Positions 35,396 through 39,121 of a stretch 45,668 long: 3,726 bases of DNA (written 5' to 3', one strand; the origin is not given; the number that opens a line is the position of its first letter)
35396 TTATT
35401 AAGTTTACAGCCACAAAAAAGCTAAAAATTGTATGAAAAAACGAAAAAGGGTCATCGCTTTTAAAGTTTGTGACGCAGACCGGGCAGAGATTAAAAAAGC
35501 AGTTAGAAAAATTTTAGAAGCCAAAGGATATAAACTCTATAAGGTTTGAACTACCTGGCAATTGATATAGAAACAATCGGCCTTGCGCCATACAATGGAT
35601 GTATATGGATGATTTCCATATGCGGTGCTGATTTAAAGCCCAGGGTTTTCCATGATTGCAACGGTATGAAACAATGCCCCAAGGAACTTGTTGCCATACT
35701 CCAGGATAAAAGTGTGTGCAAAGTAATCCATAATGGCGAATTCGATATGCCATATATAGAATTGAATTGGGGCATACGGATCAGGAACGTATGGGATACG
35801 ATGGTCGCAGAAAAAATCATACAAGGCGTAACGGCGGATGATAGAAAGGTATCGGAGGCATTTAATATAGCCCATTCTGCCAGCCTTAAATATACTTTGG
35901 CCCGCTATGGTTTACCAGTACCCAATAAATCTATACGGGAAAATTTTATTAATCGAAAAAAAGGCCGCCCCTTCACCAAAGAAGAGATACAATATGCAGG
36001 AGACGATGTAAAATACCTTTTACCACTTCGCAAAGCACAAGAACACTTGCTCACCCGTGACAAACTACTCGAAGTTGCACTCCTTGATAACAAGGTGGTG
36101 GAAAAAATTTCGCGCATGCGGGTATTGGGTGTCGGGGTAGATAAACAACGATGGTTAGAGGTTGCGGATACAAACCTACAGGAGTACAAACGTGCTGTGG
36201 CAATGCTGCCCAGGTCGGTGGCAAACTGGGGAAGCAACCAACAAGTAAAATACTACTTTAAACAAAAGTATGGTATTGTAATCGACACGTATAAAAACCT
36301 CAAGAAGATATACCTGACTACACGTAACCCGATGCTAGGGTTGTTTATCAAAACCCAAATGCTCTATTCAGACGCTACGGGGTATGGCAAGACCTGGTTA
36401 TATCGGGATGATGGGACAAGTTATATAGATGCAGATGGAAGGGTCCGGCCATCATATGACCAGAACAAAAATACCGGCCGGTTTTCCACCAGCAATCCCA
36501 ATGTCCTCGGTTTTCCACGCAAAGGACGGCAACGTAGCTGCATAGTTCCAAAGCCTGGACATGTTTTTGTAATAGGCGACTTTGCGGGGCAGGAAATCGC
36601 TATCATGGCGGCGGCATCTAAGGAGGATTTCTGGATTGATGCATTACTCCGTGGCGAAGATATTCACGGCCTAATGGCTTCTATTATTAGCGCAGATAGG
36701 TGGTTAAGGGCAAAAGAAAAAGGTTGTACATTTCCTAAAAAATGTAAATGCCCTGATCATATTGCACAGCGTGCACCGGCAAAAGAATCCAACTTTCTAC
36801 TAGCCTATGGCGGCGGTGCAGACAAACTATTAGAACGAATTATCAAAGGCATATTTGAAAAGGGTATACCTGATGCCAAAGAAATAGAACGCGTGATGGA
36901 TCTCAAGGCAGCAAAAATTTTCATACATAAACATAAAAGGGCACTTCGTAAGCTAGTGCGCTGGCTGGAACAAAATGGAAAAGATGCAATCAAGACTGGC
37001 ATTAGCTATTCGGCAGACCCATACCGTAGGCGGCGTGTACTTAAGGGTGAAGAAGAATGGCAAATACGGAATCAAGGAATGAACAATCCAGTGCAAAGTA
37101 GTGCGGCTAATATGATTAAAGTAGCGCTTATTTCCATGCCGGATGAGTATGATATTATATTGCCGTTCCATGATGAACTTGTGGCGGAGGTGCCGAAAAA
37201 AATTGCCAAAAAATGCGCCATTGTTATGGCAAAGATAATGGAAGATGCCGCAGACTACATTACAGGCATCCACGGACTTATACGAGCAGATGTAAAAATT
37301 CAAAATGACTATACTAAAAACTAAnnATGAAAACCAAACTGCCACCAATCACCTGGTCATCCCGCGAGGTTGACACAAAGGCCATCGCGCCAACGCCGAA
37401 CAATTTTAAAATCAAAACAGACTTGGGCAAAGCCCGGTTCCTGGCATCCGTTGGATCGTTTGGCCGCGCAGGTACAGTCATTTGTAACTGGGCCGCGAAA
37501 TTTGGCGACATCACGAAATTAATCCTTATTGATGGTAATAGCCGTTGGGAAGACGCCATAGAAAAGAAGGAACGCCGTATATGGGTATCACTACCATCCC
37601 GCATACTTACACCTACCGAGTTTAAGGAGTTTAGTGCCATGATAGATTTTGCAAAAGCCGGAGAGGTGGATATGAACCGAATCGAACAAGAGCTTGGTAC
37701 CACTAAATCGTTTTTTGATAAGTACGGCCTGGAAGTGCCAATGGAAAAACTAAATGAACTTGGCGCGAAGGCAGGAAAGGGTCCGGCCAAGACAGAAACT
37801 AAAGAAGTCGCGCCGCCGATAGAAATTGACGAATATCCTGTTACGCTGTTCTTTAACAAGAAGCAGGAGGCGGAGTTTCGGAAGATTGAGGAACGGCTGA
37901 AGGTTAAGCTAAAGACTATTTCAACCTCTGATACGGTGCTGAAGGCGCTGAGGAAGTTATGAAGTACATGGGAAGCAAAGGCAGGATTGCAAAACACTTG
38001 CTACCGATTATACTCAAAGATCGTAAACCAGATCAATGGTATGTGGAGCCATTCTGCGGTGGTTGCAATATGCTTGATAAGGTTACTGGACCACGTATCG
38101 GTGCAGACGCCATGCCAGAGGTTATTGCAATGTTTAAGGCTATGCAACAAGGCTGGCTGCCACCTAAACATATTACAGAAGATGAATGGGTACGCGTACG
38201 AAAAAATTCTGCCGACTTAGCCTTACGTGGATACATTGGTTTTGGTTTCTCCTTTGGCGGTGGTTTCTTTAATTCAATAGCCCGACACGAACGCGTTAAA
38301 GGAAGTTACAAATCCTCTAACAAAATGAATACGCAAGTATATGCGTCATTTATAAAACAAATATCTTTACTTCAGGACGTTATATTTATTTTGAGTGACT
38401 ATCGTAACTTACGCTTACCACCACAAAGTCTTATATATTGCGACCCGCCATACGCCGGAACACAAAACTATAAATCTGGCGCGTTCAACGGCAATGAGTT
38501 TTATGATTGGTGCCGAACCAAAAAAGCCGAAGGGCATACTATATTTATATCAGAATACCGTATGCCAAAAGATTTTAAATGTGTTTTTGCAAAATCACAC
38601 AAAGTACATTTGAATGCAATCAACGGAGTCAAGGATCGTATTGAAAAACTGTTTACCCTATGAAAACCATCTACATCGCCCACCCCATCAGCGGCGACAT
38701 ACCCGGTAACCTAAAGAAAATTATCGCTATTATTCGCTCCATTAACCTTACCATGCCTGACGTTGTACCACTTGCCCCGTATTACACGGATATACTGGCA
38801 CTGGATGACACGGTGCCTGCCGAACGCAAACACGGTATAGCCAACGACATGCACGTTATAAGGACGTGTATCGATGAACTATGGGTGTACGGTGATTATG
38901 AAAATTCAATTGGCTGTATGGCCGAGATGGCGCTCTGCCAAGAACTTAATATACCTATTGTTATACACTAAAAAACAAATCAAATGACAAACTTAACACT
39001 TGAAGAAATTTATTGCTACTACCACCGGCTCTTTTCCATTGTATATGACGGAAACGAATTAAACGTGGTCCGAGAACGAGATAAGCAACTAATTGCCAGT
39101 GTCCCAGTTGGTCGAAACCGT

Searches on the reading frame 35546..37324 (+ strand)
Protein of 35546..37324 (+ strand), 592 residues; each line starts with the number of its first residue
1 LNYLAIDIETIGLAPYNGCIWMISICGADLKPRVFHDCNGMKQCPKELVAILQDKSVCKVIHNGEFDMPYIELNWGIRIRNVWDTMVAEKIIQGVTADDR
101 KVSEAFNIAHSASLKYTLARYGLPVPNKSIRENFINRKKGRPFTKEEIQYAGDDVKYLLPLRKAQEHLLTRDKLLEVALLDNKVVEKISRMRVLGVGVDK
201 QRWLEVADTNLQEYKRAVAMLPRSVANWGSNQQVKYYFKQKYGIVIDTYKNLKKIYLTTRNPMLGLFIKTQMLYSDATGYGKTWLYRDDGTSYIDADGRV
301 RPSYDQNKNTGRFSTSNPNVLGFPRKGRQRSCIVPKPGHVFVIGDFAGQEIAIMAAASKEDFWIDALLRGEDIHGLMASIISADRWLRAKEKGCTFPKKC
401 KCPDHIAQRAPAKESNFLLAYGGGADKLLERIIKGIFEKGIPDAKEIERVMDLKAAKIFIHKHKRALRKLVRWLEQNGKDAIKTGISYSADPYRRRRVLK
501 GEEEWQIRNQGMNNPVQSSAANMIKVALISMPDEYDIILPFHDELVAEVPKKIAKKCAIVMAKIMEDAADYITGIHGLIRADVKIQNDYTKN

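Call 11: search_protein_families(library=pfam, proteins=[window:35546-37324:+], max_evalue=0.01)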
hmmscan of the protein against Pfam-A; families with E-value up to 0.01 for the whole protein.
window:35546-37324:+ (592 aa): 3 families
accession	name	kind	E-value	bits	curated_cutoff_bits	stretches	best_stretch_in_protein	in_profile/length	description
PF00476.26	DNA_pol_A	-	9.5e-33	114.1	34.3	1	209-570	13-362/381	DNA polymerase family A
PF01612.26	DNA_pol_A_exo1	-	2.7e-18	66.8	23.6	1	2-164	21-167/173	3'-5' exonuclease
PF13482.12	RNase_H_2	-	0.0058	17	22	0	6-76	3-80/165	RNase_H superfamily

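Call 12: search_protein_families(library=phrogs, proteins=[window:35546-37324:+], max_evalue=0.01)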
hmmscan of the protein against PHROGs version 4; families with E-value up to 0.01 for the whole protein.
window:35546-37324:+ (592 aa): 7 families
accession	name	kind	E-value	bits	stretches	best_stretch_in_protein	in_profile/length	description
phrog_17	-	DNA, RNA and nucleotide metabolism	7.5e-72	243.9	1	1-569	670-1212/1445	DNA polymerase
phrog_2573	-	DNA, RNA and nucleotide metabolism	4.5e-11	43.5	1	332-575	8-255/336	DNA polymerase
phrog_10285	-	DNA, RNA and nucleotide metabolism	6.4e-11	42.9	2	510-591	242-320/321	DNA polymerase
phrog_12241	-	DNA, RNA and nucleotide metabolism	4.5e-08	33.5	1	4-205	130-342/502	DNA polymerase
phrog_5995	-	DNA, RNA and nucleotide metabolism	3.4e-07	31.1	1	450-584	18-170/236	DNA polymerase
phrog_15971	-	DNA, RNA and nucleotide metabolism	2e-05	24.9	1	292-385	116-212/376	DNA polymerase I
phrog_7766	-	DNA, RNA and nucleotide metabolism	0.00044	20.7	1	513-591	109-185/186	DNA polymerase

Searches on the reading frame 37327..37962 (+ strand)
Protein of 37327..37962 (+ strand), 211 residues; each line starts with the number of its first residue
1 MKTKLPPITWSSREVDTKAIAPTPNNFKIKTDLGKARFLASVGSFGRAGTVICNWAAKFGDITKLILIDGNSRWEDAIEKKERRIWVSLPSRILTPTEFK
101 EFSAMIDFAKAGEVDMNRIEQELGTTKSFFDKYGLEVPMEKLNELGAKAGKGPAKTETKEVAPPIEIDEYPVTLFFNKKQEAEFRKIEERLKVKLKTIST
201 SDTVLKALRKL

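Call 11: search_protein_families(library=pfam, proteins=[window:37327-37962:+], max_evalue=0.01)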
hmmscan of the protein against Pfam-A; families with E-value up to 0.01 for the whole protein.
window:37327-37962:+ (211 aa): 0 families

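Call 12: search_protein_families(library=phrogs, proteins=[window:37327-37962:+], max_evalue=0.01)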
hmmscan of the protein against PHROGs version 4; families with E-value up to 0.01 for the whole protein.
window:37327-37962:+ (211 aa): 1 family
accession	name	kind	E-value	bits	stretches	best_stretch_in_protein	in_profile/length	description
phrog_498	-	other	0.0031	17.1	1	14-164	37-185/633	DNA methyltransferase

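Call 89: search_protein_families(library=pfam, proteins=[window:37327-37959:+], max_evalue=10)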
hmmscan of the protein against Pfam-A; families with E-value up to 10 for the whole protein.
window:37327-37959:+ (211 aa): 1 family
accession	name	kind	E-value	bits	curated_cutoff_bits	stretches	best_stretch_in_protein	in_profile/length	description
PF06632.17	XRCC4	-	0.15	12.5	26.2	1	52-82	5-35/102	XRCC4 N-terminal domain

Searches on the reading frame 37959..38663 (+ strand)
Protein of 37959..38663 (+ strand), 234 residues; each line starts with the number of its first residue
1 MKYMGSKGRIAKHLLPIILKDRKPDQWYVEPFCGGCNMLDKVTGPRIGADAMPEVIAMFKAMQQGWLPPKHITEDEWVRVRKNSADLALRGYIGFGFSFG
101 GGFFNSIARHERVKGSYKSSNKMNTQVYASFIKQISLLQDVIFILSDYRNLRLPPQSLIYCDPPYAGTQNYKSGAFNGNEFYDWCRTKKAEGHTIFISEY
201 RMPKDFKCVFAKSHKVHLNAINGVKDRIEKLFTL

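Call 11: search_protein_families(library=pfam, proteins=[window:37959-38663:+], max_evalue=0.01)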
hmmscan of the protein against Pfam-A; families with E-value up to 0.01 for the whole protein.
window:37959-38663:+ (234 aa): 1 family
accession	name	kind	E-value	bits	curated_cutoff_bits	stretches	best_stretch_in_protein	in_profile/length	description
PF02086.21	MethyltransfD12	-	2.1e-12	47.8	22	2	3-63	1-62/253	D12 class N6 adenine-specific DNA methyltransferase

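Call 12: search_protein_families(library=phrogs, proteins=[window:37959-38663:+], max_evalue=0.01)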
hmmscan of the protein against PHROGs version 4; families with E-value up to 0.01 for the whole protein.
window:37959-38663:+ (234 aa): 3 families
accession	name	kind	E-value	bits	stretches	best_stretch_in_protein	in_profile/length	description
phrog_56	-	other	1.9e-33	117.6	1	1-233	65-321/647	DNA methyltransferase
phrog_1996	-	other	1.8e-08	35.4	1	155-204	54-106/150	DNA methyltransferase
phrog_36652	-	unknown function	0.0011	19.7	0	173-233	154-215/219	-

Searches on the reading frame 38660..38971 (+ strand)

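Call 11: search_protein_families(library=pfam, proteins=[window:38660-38971:+], max_evalue=0.01)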
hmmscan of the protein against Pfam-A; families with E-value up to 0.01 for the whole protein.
window:38660-38971:+ (103 aa): 2 families
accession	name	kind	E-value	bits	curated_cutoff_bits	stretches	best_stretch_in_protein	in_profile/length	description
PF24963.1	DUF7768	-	4.5e-15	56.2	26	1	2-101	1-96/98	Domain of unknown function (DUF7768)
PF14359.12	DUF4406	-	0.0041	17.9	22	0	56-101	46-90/91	Domain of unknown function (DUF4406)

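Call 12: search_protein_families(library=phrogs, proteins=[window:38660-38971:+], max_evalue=0.01)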
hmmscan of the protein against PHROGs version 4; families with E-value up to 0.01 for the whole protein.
window:38660-38971:+ (103 aa): 1 family
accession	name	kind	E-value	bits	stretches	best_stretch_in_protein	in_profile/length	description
phrog_355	-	DNA, RNA and nucleotide metabolism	1.2e-15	58.6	1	1-101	74-170/249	nucleoside 2-deoxyribosyltransferase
